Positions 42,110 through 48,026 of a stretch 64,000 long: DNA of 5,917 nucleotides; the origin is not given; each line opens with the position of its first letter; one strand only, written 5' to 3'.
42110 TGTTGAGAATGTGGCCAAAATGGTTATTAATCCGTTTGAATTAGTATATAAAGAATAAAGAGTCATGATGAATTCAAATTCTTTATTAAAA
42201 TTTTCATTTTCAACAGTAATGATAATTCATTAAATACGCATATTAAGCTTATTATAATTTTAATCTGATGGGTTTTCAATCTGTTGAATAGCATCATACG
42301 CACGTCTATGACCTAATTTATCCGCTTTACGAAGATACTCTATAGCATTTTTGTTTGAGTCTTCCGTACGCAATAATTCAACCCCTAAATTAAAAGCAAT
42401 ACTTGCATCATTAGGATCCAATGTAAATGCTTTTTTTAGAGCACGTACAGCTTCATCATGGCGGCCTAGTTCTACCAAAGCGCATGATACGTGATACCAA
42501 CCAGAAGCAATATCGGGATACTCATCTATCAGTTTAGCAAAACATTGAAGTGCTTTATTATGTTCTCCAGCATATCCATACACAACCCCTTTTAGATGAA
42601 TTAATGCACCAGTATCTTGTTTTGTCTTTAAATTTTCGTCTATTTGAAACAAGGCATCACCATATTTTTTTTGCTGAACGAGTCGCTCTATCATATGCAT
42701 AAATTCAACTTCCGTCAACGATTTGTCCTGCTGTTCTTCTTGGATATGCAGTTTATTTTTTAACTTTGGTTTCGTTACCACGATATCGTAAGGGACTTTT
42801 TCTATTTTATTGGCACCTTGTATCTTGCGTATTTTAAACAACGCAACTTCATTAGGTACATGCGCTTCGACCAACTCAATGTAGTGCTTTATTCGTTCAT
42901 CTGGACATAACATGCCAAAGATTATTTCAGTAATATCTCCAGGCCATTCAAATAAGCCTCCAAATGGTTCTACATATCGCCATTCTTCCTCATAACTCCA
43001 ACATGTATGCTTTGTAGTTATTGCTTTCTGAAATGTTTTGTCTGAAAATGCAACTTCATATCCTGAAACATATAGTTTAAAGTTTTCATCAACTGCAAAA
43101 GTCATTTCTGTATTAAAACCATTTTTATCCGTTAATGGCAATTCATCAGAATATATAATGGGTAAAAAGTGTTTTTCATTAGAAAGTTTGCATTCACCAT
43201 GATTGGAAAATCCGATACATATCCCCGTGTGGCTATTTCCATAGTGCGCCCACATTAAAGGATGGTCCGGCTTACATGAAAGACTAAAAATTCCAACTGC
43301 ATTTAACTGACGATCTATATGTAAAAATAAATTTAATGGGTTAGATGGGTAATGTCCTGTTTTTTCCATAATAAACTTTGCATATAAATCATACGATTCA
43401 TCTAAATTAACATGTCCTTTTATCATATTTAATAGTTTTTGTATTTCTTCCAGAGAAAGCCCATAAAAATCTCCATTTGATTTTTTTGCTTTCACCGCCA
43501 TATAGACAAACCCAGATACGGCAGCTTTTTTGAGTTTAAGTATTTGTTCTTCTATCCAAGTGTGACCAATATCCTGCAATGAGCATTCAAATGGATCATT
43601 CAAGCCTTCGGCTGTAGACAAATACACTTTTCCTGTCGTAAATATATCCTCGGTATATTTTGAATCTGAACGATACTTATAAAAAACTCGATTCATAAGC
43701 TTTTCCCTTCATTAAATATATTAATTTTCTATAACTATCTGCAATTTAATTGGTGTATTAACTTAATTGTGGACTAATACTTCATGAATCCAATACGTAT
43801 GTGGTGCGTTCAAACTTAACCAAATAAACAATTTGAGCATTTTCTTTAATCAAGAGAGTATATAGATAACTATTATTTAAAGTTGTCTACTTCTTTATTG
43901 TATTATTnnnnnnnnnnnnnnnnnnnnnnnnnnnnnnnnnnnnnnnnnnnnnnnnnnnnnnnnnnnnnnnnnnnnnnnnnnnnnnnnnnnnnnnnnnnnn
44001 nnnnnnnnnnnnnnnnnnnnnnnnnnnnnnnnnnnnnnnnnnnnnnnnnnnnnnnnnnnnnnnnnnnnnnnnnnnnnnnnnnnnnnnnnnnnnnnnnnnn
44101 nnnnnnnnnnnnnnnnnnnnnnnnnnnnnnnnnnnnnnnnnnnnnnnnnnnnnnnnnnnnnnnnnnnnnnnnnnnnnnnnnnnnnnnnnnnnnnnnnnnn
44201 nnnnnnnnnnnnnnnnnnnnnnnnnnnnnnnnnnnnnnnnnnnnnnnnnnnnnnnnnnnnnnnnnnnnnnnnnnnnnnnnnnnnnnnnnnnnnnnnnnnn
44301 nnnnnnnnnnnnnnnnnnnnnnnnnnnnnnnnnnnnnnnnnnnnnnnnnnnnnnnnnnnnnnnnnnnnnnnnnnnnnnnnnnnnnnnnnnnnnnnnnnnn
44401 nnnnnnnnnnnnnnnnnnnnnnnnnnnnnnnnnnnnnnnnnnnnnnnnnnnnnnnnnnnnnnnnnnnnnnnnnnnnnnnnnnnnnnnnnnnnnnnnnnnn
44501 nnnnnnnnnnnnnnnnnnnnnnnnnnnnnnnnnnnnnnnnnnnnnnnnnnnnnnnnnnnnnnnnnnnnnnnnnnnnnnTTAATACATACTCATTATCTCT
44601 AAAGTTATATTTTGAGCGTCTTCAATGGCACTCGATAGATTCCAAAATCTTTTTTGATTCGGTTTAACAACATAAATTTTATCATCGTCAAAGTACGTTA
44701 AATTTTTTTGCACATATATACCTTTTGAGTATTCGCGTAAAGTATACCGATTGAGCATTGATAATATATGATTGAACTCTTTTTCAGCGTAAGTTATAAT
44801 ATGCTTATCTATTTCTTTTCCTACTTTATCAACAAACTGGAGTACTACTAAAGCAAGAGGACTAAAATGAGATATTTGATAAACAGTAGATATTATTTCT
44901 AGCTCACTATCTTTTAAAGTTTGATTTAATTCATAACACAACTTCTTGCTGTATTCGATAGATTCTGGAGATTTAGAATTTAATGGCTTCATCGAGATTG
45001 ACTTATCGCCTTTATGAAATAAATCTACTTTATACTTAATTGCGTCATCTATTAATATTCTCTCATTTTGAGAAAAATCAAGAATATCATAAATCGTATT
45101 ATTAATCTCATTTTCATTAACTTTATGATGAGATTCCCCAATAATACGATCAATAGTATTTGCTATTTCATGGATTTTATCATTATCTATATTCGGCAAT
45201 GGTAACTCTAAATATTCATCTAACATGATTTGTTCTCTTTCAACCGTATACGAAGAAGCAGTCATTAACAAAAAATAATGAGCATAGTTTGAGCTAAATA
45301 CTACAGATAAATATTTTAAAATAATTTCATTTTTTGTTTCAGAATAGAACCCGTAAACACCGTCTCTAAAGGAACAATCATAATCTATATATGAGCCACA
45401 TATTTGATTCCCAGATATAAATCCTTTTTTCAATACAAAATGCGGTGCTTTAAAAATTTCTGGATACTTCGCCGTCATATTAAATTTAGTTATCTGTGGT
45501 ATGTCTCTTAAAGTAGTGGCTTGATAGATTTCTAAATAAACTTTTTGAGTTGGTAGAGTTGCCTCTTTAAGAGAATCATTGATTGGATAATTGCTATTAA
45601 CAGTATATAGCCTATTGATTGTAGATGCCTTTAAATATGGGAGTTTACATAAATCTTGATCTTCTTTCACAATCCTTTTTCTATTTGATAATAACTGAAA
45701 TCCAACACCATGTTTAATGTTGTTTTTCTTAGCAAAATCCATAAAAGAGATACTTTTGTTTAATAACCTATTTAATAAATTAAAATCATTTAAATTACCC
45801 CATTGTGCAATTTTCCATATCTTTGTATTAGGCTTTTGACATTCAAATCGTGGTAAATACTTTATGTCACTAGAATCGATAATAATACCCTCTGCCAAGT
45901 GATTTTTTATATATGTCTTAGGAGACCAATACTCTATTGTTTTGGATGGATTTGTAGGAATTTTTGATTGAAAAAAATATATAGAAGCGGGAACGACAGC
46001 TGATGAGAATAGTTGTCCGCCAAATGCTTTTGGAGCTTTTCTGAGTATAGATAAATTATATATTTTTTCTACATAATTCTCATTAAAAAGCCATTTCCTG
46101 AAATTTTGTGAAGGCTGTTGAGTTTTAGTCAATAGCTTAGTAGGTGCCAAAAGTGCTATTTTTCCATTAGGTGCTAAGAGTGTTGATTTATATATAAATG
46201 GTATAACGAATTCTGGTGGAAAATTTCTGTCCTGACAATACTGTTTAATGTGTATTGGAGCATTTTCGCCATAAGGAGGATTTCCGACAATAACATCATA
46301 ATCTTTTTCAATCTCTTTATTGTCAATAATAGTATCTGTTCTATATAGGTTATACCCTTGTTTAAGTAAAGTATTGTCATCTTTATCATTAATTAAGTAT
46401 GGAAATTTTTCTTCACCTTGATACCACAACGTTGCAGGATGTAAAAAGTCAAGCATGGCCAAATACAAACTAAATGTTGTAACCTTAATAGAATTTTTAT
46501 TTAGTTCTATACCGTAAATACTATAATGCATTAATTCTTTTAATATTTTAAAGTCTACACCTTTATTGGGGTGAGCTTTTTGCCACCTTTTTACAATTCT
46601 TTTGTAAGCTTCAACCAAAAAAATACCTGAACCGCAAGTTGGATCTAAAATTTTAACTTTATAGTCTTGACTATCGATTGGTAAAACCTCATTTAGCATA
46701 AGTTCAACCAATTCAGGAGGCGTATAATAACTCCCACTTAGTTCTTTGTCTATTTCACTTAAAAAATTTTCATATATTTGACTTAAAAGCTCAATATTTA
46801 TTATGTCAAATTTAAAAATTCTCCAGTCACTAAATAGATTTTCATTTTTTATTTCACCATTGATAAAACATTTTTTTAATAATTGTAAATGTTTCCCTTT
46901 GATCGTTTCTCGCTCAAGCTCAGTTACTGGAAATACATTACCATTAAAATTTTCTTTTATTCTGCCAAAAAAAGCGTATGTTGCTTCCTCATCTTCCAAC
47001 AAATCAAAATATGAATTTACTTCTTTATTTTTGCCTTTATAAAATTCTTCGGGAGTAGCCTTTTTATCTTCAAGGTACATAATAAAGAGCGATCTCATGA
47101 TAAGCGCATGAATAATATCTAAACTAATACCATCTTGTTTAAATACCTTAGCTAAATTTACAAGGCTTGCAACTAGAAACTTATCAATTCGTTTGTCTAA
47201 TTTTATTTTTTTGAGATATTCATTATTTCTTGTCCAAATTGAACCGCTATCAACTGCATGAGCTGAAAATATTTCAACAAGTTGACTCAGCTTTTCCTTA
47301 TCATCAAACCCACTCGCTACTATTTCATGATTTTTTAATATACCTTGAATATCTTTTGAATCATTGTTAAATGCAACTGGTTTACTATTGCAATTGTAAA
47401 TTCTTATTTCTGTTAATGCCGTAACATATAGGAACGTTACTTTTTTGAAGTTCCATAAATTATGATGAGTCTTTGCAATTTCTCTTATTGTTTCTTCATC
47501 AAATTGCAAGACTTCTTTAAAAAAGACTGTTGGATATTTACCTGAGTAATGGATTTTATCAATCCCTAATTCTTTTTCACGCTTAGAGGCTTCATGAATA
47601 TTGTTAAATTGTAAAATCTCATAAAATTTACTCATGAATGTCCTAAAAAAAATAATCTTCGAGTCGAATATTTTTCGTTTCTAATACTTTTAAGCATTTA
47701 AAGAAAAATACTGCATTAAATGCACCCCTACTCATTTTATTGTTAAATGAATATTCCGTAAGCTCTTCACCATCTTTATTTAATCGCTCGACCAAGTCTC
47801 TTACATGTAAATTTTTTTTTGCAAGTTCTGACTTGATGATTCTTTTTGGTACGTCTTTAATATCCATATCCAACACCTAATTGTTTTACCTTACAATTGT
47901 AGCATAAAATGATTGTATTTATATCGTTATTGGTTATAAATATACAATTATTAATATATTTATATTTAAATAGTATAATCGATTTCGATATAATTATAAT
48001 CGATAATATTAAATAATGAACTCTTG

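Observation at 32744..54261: Intact Tn7-like transposon in comM with neither TnsF nor CRISPR: candidate new comM-targeting pathway in Campylobacterota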

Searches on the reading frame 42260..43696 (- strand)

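Call 5: search_protein_families(library=pfam, proteins=[window:42260-43696:-], max_evalue=0.01)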
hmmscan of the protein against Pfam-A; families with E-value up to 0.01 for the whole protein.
window:42260-43696:- (478 aa): 16 families
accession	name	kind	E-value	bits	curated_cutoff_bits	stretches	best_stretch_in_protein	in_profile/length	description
PF13181.12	TPR_8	-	1.3e-12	47.2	25.7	1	398-430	2-34/34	Tetratricopeptide repeat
PF11185.13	DUF2971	-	1.9e-12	48.8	22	1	148-241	1-89/89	Protein of unknown function (DUF2971)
PF07719.23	TPR_2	-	4.2e-11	42.5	27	1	397-430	1-34/34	Tetratricopeptide repeat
PF00515.34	TPR_1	-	6.4e-09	35.7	27.8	1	406-430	10-34/34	Tetratricopeptide repeat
PF13414.12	TPR_11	-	7.6e-08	32.4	26.8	1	406-439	3-36/42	TPR repeat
PF13432.12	TPR_16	-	1.8e-07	31.9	32.7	1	405-459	5-58/65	Tetratricopeptide repeat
PF13428.12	TPR_14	-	1.9e-07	31.5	23.5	1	406-438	10-42/44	Tetratricopeptide repeat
PF23914.1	TPR_CcmH_CycH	-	4.3e-06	27.1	42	1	392-457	45-112/158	Cytochrome c-type biogenesis protein H TPR domain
PF13431.12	TPR_17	-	4.7e-06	26.9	24.4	0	420-448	2-30/34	Tetratricopeptide repeat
PF13174.12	TPR_6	-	5.4e-06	27.1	26.3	0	370-395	7-32/33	Tetratricopeptide repeat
PF13424.12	TPR_12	-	2.8e-05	24.7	30.1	1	368-427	8-75/77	Tetratricopeptide repeat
PF12895.13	ANAPC3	-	6.4e-05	23.6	27.2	1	341-423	1-82/82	Anaphase-promoting complex, cyclosome, subunit 3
PF14559.12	TPR_19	-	0.00018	22.2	25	1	407-457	1-50/68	Tetratricopeptide repeat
PF12569.14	NatA_aux_su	-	0.0015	18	33.3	1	336-458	11-133/515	N-terminal acetyltransferase A, auxiliary subunit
PF04733.20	Coatomer_E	-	0.0035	17.2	21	0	351-453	159-257/290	Coatomer epsilon subunit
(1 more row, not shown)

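Call 8: search_protein_families(library=ncbifam, proteins=[window:42260-43696:-], max_evalue=0.01)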
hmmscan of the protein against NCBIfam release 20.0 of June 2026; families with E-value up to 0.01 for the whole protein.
window:42260-43696:- (478 aa): 13 families
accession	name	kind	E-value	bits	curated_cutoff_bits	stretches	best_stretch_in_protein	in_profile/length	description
NF040959.1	MamA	equivalog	1.3e-12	47.6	200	1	365-458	39-131/204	magnetosome protein MamA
TIGR02917.1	PEP_TPR_lipo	equivalog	1.3e-09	36.6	312.2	2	333-397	571-635/899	XrtA/PEP-CTERM system TPR-repeat protein PrsT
NF047558.1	TPR_END_plus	domain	2.1e-08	34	32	1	400-434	2-36/56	TPR end-of-group domain-containing protein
NF033920.0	C39_PA2778_fam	equivalog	8.2e-05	22.1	150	1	319-428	146-255/255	PA2778 family cysteine peptidase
TIGR02521.1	type_IV_pilW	equivalog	0.00016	21.3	154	1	369-459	37-126/234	type IV pilus biogenesis/stability protein PilW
NF002725.1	PRK02603.1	equivalog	0.0022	18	143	0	344-413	50-122/173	photosystem I assembly protein Ycf3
NF008520.0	PRK11447.1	equivalog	0.003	15.4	858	0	405-461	277-332/1157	cellulose synthase complex outer membrane protein BcsC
TIGR00990.1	3a0801s09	subfamily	0.0034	16.1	757.25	1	354-436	323-404/615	mitochondrial import receptor subunit TOM70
TIGR04510.1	mod_pep_cyc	subfamily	0.0034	15.9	400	1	377-467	481-571/814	putative peptide modification system cyclase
NF033758.1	gliding_GltE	equivalog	0.0052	15.8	225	0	397-457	290-350/411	adventurous gliding motility TPR repeat lipoprotein GltE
TIGR02552.1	LcrH_SycD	equivalog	0.0063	16.2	104.8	0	376-461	31-115/136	SycD/LcrH family type III secretion system chaperone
NF052415.1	T3SS_chap_SctY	equivalog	0.0086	16.6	70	0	371-422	48-102/106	type III secretion apparatus assembly chaperone SctY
NF008391.2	PRK11189.1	equivalog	0.0096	15.4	250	0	323-447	28-149/297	lipoprotein NlpI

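Call 86: search_protein_families(library=padloc, proteins=[window:42260-43696:-], max_evalue=0.001)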
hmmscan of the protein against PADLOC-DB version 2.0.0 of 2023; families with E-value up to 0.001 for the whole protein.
window:42260-43696:- (478 aa): 4 families
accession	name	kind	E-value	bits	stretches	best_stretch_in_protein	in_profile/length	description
PDLC04990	PDC-S31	-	4e-42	142.8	1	5-299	9-254/259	-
PDLC04991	PDC-S31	-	6.2e-27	92.6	2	126-284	57-187/208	-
PDLC04994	PDC-S31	-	4.9e-26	89.7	2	131-290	118-260/273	-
PDLC04992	PDC-S31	-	2.3e-12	45.2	1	128-242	51-157/220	-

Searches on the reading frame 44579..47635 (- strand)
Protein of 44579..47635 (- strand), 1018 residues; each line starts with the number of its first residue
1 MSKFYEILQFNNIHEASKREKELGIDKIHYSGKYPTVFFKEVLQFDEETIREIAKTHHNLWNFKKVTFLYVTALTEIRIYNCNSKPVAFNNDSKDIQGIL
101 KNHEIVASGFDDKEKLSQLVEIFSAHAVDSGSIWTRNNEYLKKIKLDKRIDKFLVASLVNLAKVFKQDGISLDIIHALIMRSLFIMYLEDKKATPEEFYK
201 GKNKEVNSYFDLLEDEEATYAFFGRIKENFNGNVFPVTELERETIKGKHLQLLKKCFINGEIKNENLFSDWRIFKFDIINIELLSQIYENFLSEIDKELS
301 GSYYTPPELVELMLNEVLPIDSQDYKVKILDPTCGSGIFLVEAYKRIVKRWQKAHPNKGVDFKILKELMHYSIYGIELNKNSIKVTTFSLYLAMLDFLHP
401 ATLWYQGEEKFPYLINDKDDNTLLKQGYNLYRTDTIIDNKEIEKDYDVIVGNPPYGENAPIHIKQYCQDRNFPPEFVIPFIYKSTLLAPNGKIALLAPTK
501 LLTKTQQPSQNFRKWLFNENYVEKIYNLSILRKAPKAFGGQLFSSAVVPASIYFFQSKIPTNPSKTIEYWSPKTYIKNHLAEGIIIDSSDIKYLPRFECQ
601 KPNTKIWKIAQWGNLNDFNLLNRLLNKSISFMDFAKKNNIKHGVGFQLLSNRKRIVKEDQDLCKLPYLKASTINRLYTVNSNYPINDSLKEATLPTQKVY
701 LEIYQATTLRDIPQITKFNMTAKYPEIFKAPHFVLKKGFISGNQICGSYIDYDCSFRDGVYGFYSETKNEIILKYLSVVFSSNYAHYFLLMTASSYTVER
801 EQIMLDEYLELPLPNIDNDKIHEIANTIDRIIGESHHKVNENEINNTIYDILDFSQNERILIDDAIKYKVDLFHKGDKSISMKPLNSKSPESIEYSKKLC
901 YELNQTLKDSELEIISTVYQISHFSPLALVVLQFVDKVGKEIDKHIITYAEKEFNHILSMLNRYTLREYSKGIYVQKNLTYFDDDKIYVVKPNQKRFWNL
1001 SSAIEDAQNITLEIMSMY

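Call 5: search_protein_families(library=pfam, proteins=[window:44579-47635:-], max_evalue=0.01)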
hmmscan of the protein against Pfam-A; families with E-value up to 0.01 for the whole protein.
window:44579-47635:- (1018 aa): 4 families
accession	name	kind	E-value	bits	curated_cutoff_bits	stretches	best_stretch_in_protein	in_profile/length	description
PF02384.22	N6_Mtase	-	2.5e-20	73.5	20.4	1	281-560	3-235/311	N-6 DNA Methylase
PF07669.17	Eco57I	-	1.2e-17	65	25.3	1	372-528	2-165/171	Eco57I restriction-modification methylase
PF20473.4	MmeI_Mtase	-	6.6e-11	42.3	27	1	325-457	19-147/259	MmeI, DNA-methyltransferase domain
PF01170.24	UPF0020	-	4.6e-06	26.9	22.3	0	328-384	31-90/197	RMKL-like, methyltransferase domain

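Call 8: search_protein_families(library=ncbifam, proteins=[window:44579-47635:-], max_evalue=0.01)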
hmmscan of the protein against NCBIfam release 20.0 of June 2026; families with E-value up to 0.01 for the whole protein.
window:44579-47635:- (1018 aa): 6 families
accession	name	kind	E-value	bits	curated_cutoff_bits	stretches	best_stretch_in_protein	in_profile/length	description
NF033451.1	BREX_2_MTaseX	equivalog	1e-14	53.3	400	1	278-455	174-368/1185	BREX-2 system adenine-specific DNA-methyltransferase PglX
NF047738.1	antiphage_MADS2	equivalog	3.8e-12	45.3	720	1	279-464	289-461/654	methylation-associated defense system DNA methyltransferase MAD2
NF033454.1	BREX_5_MTaseX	exception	1.3e-10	39.5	900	2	326-392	302-366/1404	BREX-5 system adenine-specific DNA-methyltransferase PglX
NF033455.1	BREX_6_MTaseX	exception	4.4e-07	27.8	900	1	324-392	327-398/1319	BREX-6 system adenine-specific DNA-methyltransferase PglX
NF040721.1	Trm14_Arch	equivalog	0.00099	18.3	280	0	273-456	139-300/370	tRNA (guanine(6)-N2)-methyltransferase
TIGR03534.1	RF_mod_PrmC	equivalog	0.0022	17.5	199.1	0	429-457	141-168/253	peptide chain release factor N(5)-glutamine methyltransferase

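Call 86: search_protein_families(library=padloc, proteins=[window:44579-47635:-], max_evalue=0.001)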
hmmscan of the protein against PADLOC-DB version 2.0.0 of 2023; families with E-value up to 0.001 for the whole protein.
window:44579-47635:- (1018 aa): 23 families
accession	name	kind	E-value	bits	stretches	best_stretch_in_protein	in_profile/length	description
PDLC03603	REase_MTase_IIG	-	1.1e-42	144.2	1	79-456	75-448/1016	Type IIG restriction enzyme-methyltransferase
PDLC03623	REase_MTase_IIG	-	2.7e-40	136.1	1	122-850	127-829/1022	Type IIG restriction enzyme-methyltransferase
PDLC03021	MTase_I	-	1.4e-18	65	2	282-392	144-247/491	Type I methyltransferase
PDLC04134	mad2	-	1.1e-17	62.1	1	153-557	140-445/492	mads_2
PDLC02529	PglX|PglXI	-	1.2e-17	61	1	326-455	228-367/1189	PglX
PDLC03348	MTase_II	-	1.3e-13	48.4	1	291-525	211-431/727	Type II methyltransferase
PDLC03338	MTase_II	-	1.9e-13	48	1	283-518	112-319/604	Type II methyltransferase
PDLC03026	MTase_I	-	2.3e-12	44.8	1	280-394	119-229/487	Type I methyltransferase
PDLC03604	REase_MTase_IIG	-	1.2e-10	38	1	65-528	121-627/1011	Type IIG restriction enzyme-methyltransferase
PDLC03025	MTase_I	-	3.7e-10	37.1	1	280-380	140-229/569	Type I methyltransferase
PDLC02518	PglX|PglXI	-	6.2e-10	35.4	1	326-392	308-372/1412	PglX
PDLC03630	REase_MTase_IIG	-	8.6e-10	35.1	1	282-398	352-474/1100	Type IIG restriction enzyme-methyltransferase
PDLC03617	REase_MTase_IIG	-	2e-08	30.4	1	283-396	181-294/1183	Type IIG restriction enzyme-methyltransferase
PDLC02525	PglX|PglXI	-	2.1e-08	31.3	1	325-391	283-346/607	PglX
PDLC03313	MTase_II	-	3.3e-08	30.5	1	285-496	7-202/563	Type II methyltransferase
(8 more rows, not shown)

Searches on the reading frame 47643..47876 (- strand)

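Call 6: search_protein_families(library=pfam, proteins=[window:47643-47876:-], max_evalue=0.01)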
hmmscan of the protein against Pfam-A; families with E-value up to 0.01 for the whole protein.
window:47643-47876:- (77 aa): 1 family
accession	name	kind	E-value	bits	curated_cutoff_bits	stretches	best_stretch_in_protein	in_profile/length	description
PF20075.5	DUF6471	-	1.5e-17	63.7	26.8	1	11-70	6-65/65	Domain of unknown function (DUF6471)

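Call 86: search_protein_families(library=padloc, proteins=[window:47643-47876:-], max_evalue=0.001)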
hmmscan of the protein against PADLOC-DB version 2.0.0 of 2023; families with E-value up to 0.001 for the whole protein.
window:47643-47876:- (77 aa): 0 families
